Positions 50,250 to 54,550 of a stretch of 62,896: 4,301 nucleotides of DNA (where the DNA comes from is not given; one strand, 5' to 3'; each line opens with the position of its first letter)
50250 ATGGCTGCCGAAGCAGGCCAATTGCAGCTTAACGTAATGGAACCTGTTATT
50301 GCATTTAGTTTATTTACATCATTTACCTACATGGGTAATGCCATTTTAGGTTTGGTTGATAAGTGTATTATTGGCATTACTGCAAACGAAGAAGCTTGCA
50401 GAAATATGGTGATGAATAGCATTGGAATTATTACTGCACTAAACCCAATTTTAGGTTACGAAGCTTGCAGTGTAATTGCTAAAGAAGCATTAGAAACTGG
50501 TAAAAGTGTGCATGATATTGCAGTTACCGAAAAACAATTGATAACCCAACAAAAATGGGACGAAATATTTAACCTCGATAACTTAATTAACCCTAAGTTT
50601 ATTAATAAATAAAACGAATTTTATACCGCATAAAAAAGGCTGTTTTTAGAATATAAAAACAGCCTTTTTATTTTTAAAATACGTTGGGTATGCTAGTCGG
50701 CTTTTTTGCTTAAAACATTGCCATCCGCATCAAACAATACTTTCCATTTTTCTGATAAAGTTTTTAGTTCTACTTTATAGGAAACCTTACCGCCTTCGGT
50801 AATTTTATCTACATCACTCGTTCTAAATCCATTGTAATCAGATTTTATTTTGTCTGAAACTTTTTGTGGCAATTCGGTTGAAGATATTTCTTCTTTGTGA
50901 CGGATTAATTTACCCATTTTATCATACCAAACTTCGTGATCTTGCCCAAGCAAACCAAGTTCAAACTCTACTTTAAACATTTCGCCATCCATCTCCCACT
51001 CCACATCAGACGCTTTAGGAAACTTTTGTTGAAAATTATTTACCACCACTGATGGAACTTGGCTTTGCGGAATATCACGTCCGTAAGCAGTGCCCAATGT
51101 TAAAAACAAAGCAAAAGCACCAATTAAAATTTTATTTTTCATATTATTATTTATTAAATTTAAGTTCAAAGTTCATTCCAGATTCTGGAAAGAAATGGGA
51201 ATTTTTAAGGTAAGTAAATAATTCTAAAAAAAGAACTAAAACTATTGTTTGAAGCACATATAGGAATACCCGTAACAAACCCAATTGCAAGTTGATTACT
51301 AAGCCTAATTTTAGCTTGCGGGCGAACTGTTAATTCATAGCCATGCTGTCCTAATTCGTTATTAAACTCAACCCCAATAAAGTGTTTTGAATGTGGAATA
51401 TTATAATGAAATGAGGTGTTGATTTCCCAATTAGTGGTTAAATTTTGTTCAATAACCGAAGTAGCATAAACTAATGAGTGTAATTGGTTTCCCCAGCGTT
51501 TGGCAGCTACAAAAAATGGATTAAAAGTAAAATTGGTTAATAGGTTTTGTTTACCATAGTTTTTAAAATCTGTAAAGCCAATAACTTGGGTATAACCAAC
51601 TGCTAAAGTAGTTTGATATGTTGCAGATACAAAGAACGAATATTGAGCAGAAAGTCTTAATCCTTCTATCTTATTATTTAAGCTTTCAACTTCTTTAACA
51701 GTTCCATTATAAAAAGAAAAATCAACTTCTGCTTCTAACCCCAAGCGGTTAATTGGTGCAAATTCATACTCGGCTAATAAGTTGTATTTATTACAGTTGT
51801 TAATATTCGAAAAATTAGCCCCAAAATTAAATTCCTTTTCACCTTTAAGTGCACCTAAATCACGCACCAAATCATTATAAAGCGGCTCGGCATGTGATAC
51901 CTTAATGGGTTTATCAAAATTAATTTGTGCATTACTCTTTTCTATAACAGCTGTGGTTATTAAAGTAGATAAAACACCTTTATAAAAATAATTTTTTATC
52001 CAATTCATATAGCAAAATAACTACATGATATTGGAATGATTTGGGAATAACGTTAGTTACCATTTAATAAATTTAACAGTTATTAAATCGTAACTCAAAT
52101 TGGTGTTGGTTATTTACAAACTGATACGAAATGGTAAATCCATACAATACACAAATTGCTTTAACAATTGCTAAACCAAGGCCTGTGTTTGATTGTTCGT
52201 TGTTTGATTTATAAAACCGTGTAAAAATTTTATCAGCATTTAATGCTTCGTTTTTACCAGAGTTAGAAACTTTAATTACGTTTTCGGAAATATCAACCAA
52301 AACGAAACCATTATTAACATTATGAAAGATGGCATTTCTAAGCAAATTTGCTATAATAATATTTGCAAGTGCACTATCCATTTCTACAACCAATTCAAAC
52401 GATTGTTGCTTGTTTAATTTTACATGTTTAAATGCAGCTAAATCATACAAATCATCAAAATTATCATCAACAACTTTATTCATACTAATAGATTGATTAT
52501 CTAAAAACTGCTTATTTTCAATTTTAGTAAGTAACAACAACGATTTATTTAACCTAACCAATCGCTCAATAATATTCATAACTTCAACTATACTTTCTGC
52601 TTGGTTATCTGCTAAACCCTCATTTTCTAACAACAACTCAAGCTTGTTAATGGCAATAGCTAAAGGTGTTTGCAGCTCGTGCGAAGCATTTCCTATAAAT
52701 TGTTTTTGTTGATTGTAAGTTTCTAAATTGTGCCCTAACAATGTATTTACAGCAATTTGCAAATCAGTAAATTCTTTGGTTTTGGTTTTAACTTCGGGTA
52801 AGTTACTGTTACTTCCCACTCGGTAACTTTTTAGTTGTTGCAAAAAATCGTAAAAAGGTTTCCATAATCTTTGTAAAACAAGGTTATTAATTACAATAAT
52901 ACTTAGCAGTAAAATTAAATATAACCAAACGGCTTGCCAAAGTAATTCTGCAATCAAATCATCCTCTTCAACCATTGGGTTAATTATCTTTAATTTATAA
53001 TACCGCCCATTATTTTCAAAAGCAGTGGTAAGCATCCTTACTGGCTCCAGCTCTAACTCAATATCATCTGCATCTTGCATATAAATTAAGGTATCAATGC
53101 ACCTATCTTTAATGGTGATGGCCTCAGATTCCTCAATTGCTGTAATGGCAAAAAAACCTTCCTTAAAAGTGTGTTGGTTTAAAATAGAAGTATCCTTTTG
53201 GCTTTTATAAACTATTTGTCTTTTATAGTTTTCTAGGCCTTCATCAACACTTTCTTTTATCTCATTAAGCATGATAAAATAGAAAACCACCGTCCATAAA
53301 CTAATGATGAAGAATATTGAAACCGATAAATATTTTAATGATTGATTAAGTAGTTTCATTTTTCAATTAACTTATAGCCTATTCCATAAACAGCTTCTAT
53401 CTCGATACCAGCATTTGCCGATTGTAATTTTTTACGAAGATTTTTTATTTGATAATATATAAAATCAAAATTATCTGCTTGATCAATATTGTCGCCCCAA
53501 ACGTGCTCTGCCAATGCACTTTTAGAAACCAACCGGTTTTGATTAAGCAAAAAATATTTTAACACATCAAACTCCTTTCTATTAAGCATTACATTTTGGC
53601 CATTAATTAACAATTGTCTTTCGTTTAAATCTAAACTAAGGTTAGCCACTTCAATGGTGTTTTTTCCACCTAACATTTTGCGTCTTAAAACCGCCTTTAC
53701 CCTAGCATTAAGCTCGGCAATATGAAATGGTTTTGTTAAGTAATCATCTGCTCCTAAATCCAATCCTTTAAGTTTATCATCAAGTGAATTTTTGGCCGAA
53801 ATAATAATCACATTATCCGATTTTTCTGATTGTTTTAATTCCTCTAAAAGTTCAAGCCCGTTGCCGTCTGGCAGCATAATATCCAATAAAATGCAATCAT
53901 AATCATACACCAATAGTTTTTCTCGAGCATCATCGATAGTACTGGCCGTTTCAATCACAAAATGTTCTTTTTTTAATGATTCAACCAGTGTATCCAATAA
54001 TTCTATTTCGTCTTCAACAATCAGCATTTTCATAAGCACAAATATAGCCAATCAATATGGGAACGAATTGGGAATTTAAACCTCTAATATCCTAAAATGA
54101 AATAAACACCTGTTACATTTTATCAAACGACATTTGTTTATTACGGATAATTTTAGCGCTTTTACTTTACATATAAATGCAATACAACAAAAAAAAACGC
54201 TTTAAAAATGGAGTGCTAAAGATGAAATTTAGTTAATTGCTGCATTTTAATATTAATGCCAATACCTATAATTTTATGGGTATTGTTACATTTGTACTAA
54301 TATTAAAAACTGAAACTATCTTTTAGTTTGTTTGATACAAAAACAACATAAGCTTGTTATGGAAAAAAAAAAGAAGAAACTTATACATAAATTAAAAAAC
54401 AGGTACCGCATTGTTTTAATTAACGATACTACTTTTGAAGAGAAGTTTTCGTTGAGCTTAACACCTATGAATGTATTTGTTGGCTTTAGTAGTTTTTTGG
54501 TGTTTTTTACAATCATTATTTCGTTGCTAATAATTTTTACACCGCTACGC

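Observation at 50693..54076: Self-contained regulon readable from sequence: one 18-bp operator at three promoters (TCS, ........-like barrel, PepSY-like protein)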

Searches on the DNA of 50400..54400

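Call 83: search_rna_families(source=window, start=50400, end=54400, threshold=evalue, max_evalue=1)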
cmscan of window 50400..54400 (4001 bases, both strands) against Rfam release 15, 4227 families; matches with E-value up to 1: 1.
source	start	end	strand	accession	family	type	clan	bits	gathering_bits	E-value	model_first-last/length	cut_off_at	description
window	50609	50690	+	RF03495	mir-968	Gene; miRNA;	-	26.1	88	0.089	1-79/79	no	mir-968 microRNA precursor family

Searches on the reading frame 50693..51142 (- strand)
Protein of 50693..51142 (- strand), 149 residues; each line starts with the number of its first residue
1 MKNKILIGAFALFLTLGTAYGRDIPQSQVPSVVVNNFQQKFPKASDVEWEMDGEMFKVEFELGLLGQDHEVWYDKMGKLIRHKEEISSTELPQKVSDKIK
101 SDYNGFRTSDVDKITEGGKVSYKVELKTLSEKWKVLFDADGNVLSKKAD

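Call 3: search_protein_families(library=ncbifam, proteins=[window:50693-51142:-], max_evalue=0.01)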
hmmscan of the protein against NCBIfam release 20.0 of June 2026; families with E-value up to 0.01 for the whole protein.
window:50693-51142:- (149 aa): 0 families

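Call 4: search_protein_families(library=pfam, proteins=[window:50693-51142:-], max_evalue=0.01)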
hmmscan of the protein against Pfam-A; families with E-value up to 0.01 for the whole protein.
window:50693-51142:- (149 aa): 1 family
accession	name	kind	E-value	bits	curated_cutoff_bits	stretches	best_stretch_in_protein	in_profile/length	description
PF11396.14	PepSY_like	-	5.6e-14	52.7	28.3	2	67-144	9-82/83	Putative beta-lactamase-inhibitor-like, PepSY-like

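Call 41: search_solved_structures(query=window:50693-51142:-, max_evalue=1)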
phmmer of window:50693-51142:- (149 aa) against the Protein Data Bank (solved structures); distinct sequences matched with E-value up to 1: 7.
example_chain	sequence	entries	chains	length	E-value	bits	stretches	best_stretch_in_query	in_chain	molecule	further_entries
3u1w_A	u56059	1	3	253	2.7e-08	36.9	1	32-144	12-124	Hypothetical PERIPLASMIC PROTEIN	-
4fr9_A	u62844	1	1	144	0.00028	23.9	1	33-123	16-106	Uncharacterized protein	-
4k61_A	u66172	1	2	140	0.0011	22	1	33-145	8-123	Uncharacterized protein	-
3elg_A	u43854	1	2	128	0.04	16.9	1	82-122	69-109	uncharacterized periplasmic protein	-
4ipb_A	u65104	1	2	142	0.095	15.7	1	30-88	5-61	Uncharacterized protein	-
8vsp_A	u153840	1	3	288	0.29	14.1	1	4-90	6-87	HLA class II histocompatibility antigen, DQ alpha 1 chain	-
6px6_A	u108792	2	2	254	0.61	13.1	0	4-61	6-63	HLA class II histocompatibility antigen DQ alpha chain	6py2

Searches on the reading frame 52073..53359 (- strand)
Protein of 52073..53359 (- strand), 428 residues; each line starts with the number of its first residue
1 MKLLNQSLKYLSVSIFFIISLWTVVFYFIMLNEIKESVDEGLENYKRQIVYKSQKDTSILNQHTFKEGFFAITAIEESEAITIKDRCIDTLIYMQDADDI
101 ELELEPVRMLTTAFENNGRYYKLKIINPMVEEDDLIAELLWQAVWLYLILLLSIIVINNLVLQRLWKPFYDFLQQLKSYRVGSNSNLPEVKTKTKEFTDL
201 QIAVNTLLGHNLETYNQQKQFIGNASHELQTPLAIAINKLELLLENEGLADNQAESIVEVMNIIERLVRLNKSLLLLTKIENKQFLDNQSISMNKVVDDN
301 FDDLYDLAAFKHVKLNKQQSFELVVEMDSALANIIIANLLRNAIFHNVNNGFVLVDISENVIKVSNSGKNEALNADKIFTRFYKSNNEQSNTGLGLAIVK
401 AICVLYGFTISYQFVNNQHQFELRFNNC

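Call 3: search_protein_families(library=ncbifam, proteins=[window:52073-53359:-], max_evalue=0.01)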
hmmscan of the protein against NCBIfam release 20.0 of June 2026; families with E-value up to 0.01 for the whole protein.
window:52073-53359:- (428 aa): 33 families (the best 25 are shown)
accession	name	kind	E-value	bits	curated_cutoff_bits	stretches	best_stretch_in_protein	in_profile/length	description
NF052314.1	T9SS_HK_PorY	subfamily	5e-149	496.9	350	1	2-425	1-418/418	PorY family sensor histidine kinase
TIGR01386.1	cztS_silS_copS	subfamily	5e-32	111.5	292.55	1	101-425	124-456/457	heavy metal sensor histidine kinase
NF041735.1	hist_kin_RppB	equivalog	6.1e-29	101.1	400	1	213-405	211-416/438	two-component system sensor histidine kinase RppB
NF046044.1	PnpS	equivalog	6.4e-26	91.3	400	1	216-411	168-374/390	two-component system histidine kinase PnpS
NF008312.0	PRK11100.1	equivalog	7.2e-26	91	356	1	141-413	182-459/477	two-component system sensor histidine kinase CreC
NF007664.1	PRK10337.1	equivalog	1.4e-23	83.3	475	1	134-415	147-431/442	quorum sensing histidine kinase QseC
NF038389.1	ArsS_fam_HK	equivalog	2.2e-22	80.1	250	1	12-423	6-402/403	ArsS family sensor histidine kinase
TIGR02966.1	phoR_proteo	equivalog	2.2e-22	79.5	334.2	1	217-404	113-311/333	phosphate regulon sensor histidine kinase PhoR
NF008025.0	PRK10755.1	equivalog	2.5e-21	75.8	314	1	133-407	63-334/362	two-component system sensor histidine kinase PmrB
NF033092.0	HK_WalK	equivalog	4.7e-19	68.4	725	1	213-415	367-581/594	cell wall metabolism sensor histidine kinase WalK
NF033094.0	HK_VanS_O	exception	4.2e-16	59.2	720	1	151-403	56-315/345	vancomycin resistance histidine kinase VanS-O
NF033091.0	HK_VanS_ACDEFG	equivalog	6.7e-16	58.2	400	1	196-424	52-291/293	vancomycin resistance histidine kinase VanS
NF007345.0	PRK09835.1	subfamily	6.9e-16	57.8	423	1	133-406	181-459/482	Cu(+)/Ag(+) sensor histidine kinase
NF040691.1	MtrAB_MtrB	equivalog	1.4e-15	57.4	450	1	120-400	167-464/507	MtrAB system histidine kinase MtrB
NF007898.0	PRK10604.1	equivalog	1.1e-14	54.4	478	1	145-411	140-406/433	two-component system sensor histidine kinase RstB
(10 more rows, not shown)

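Call 4: search_protein_families(library=pfam, proteins=[window:52073-53359:-], max_evalue=0.01)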
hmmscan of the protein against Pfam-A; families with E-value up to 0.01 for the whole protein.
window:52073-53359:- (428 aa): 3 families
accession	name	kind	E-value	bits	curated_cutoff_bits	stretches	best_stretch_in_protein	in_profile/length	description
PF00512.31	HisKA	-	9e-11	42.1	26.9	1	218-282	2-65/66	His Kinase A (phospho-acceptor) domain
PF02518.31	HATPase_c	-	2.3e-10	41.3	26.4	1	332-412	6-93/111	Histidine kinase-, DNA gyrase B-, and HSP90-like ATPase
PF14501.12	HATPase_c_5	-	0.0041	17.5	22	1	334-421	8-97/102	GHKL domain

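Call 15: find_related_loci(query=window:52073-53359:-, collection=genome_contigs, flank=4000)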
Query window:52073-53359:- (428 aa) in genome_contigs; peptide patterns used: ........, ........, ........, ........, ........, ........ (x = any residue, [..] = any of these).
68 stretches matched a pattern; 32 encode a relative of the query (tblastn E <= 1e-3); 32 distinct loci.
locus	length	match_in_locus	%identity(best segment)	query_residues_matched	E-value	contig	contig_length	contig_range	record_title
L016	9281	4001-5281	63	1-427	0e+0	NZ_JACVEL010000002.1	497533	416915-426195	Taishania pollutisoli strain CZZ-1 CZZ-1_scaffold2, whole genome shotgun sequence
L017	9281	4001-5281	63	1-427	2e-176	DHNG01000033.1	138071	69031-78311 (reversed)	MAG TPA_asm: Flavobacteriales bacterium UBA5422 UBA5422_contig_1938, whole genome shotgun sequence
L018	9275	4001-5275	62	1-425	3e-176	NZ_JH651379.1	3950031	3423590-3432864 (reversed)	Galbibacter orientalis DSM 19592 Joomascaffold_1, whole genome shotgun sequence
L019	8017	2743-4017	62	1-425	4e-175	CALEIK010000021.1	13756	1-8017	MAG TPA_asm: uncultured Flavobacteriales bacterium isolate SRR6425777_bin.7_CONCOCT_v1.1_MAG genome assembly, contig: ER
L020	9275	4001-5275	60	1-425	9e-171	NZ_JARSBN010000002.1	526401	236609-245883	Winogradskyella marincola strain YYF002 NODE_2_length_526401_cov_234.312152, whole genome shotgun sequence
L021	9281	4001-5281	59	1-428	4e-168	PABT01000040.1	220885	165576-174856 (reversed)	MAG: Allomuricauda sp. isolate NAT111 MHASMcontig_946668, whole genome shotgun sequence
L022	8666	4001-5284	61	1-428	5e-166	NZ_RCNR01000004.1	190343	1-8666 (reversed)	Zobellia amurskyensis strain KMM 3526 contig00004, whole genome shotgun sequence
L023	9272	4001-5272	60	1-424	2e-165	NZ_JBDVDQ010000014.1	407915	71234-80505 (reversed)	MAG: Nonlabens sp. isolate CB.54.F.C2_137_65 CB_54_F_C2_137_65_000000000014, whole genome shotgun sequence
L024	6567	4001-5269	61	1-426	2e-164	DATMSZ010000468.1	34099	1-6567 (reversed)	MAG TPA_asm: Pseudosphingobacterium sp. isolate SMAG_U12999 k141_179367, whole genome shotgun sequence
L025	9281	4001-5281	59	1-427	9e-164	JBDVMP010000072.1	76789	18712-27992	MAG: Cyclobacteriaceae bacterium isolate LC.127.F.D4_180_7 LC_127_F_D4_180_7_000000000097, whole genome shotgun sequence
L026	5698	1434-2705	58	1-425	5e-159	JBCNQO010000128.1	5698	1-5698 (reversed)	MAG: Flavobacterium sp. isolate SMAGNO181 Contig128, whole genome shotgun sequence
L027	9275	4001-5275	56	1-426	4e-156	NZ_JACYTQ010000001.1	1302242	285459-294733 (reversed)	Echinicola arenosa strain CAU 1574 contig1, whole genome shotgun sequence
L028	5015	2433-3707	58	1-425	1e-158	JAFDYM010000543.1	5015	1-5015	MAG: Bacteroidetes bacterium isolate SZAS-55 CK_MAG-10__543__length-5015, whole genome shotgun sequence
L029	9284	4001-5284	57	1-428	8e-154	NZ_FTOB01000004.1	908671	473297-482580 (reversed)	Zobellia uliginosa strain DSM 2061, whole genome shotgun sequence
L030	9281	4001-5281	58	1-427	5e-152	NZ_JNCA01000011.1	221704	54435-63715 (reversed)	Flavobacterium seoulense strain EM1321 contig00011, whole genome shotgun sequence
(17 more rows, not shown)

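Call 42: search_solved_structures(query=window:52073-53359:-, max_evalue=0.001)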
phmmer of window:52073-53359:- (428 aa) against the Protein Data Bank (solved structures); distinct sequences matched with E-value up to 0.001: 28.
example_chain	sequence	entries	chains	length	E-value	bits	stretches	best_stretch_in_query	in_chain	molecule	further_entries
9epn_A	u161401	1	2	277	1.5e-16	63.8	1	188-423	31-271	Sensor histidine kinase HprS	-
4i5s_A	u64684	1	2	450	1.1e-12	51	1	216-404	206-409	Putative histidine kinase CovS; VicK-like protein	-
5c93_A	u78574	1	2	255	1.3e-12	50.8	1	215-410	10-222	Histidine kinase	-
4u7n_A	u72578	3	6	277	1.6e-12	50.5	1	215-410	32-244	Histidine protein kinase sensor protein | Histidine kinase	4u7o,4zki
3jz3_A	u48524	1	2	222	2.6e-11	46.5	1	218-413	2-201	Sensor protein qseC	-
4jas_A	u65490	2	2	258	3.1e-09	39.6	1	218-410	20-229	Histidine kinase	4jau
7cch_A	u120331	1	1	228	3.7e-08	36.1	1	209-424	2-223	AdeS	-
7zp0_A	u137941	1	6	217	5.1e-08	35.6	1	224-411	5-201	Sensor protein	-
3dge_A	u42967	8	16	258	6.8e-08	35.2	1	218-410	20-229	Sensor protein | Histidine kinase | Sensor histidine kinase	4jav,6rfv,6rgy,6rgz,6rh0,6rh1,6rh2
2c2a_A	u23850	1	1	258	6.8e-08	35.2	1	218-410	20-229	SENSOR HISTIDINE KINASE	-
5uht_A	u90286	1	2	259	6.9e-08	35.2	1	218-410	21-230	Sensor histidine kinase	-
9jfj_A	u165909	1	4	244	1.3e-07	34.3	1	224-411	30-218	Sensor histidine kinase ZraS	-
6paj_A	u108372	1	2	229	1.9e-07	33.7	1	217-411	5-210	Sensor protein SrrB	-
6lgq_C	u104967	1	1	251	2.6e-07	33.3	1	221-411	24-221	Histidine kinase KdpD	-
4biu_A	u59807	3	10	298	3.4e-07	32.9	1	182-401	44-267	SENSOR PROTEIN CPXA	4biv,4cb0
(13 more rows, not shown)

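Call 92: search_protein_families(library=pfam, proteins=[L016:6848-7651:+, L019:4554-5729:+], max_evalue=0.01)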
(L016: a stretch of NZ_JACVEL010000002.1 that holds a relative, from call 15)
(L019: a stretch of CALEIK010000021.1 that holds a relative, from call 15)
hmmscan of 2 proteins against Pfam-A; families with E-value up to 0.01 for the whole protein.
L016:6848-7651:+ (267 aa): 1 family
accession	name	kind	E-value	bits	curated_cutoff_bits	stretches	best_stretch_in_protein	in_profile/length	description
PF10677.15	DUF2490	-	2.7e-05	24.4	29.8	1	80-246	33-180/186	Protein of unknown function (DUF2490)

L019:4554-5729:+ (391 aa): 1 family
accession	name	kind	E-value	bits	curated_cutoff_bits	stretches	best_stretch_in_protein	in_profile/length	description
PF07396.17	Porin_O_P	-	3.2e-27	96.2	20.9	1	63-391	22-370/370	Phosphate-selective porin O and P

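Call 93: search_protein_families(library=ncbifam, proteins=[L016:6848-7651:+, L019:4554-5729:+], max_evalue=0.01)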
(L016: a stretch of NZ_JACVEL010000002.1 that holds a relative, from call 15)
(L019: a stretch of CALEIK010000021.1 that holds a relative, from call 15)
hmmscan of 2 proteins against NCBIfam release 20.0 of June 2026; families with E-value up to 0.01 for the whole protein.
L016:6848-7651:+ (267 aa): 0 families

L019:4554-5729:+ (391 aa): 1 family
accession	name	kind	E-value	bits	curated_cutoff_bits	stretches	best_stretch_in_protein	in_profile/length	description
NF040900.1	porin_ExtI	equivalog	3.6e-08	32.6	150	1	10-166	12-173/403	selenite/tellurite reduction operon porin ExtI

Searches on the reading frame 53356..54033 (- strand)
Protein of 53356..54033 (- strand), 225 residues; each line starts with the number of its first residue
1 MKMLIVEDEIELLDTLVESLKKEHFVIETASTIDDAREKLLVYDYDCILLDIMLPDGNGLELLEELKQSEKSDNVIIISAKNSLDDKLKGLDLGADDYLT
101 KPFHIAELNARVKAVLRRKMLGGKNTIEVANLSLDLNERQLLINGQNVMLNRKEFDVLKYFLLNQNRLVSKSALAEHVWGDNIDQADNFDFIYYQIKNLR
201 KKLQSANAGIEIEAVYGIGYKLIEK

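Call 3: search_protein_families(library=ncbifam, proteins=[window:53356-54033:-], max_evalue=0.01)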
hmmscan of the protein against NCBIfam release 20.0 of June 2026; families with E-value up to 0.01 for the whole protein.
window:53356-54033:- (225 aa): 97 families (the best 25 are shown)
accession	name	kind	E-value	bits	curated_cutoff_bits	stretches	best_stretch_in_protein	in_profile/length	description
NF007928.2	PRK10643.1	equivalog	1.6e-49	168.5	330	1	1-222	1-216/216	two-component system response regulator PmrA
NF041734.1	resp_reg_RppA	equivalog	3e-49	167.4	250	1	1-222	1-227/229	two-component system response regulator RppA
NF045991.1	RespRegCtrARhodob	equivalog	2.2e-46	158.4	350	1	1-223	1-222/224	response regulator transcription factor CtrA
NF053854.1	RespRegPhoBBctds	equivalog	2.8e-46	157.7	270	1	3-221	1-223/225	two-component system response regulator PhoB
TIGR02154.1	PhoB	equivalog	4.5e-46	157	296.2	1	2-222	4-225/226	phosphate regulon transcriptional regulator PhoB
TIGR01387.1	cztR_silR_copR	subfamily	9.8e-44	149.6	279.2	1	3-222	1-218/218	heavy metal response regulator transcription factor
NF007346.1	PRK09836.1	equivalog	1.5e-43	149.2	420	1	1-222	1-221/227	copper/silver response regulator transcription factor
NF008296.0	PRK11083.1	equivalog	1.2e-39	136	273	1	2-222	5-225/228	two-component system response regulator CreB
NF008567.0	PRK11517.1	equivalog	8.1e-39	133.3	353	1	1-223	1-219/223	response regulator transcription factor HprR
NF033117.2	vanR_ACDEGLN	exception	1.4e-38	132.7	350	1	3-222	1-225/226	VanR-ABDEGLN family response regulator transcription factor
NF012023.0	PRK15479.1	equivalog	2.9e-38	131.6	337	1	1-222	1-217/224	transcriptional regulator TctD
NF045944.1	ResRegRpaBCyano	equivalog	6.6e-38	130.3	330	1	4-221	1-226/229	response regulator transcription factor RpaB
NF040689.1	MtrAB_MtrA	equivalog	4.4e-37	127.6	300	1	3-221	1-217/219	MtrAB system response regulator MtrA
NF007663.1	PRK10336.1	equivalog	1.5e-35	123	345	1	1-223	1-217/219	quorum sensing response regulator transcription factor QseB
NF007005.1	PRK09468.1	equivalog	2.2e-35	122.2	331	1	2-223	5-232/237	osmolarity response regulator transcription factor OmpR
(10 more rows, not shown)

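Call 4: search_protein_families(library=pfam, proteins=[window:53356-54033:-], max_evalue=0.01)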
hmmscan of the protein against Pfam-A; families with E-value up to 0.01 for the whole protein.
window:53356-54033:- (225 aa): 3 families
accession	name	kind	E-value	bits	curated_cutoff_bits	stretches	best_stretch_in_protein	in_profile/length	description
PF00072.30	Response_reg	-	2.7e-27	95.6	30.2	1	4-112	2-110/111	Response regulator receiver domain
PF00486.34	Trans_reg_C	-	7.1e-18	64.9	26.2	1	145-222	1-77/77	Transcriptional regulatory protein, C terminal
PF09308.16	LuxQ-periplasm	-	0.0049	16.9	25.7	1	17-88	119-184/239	LuxQ, periplasmic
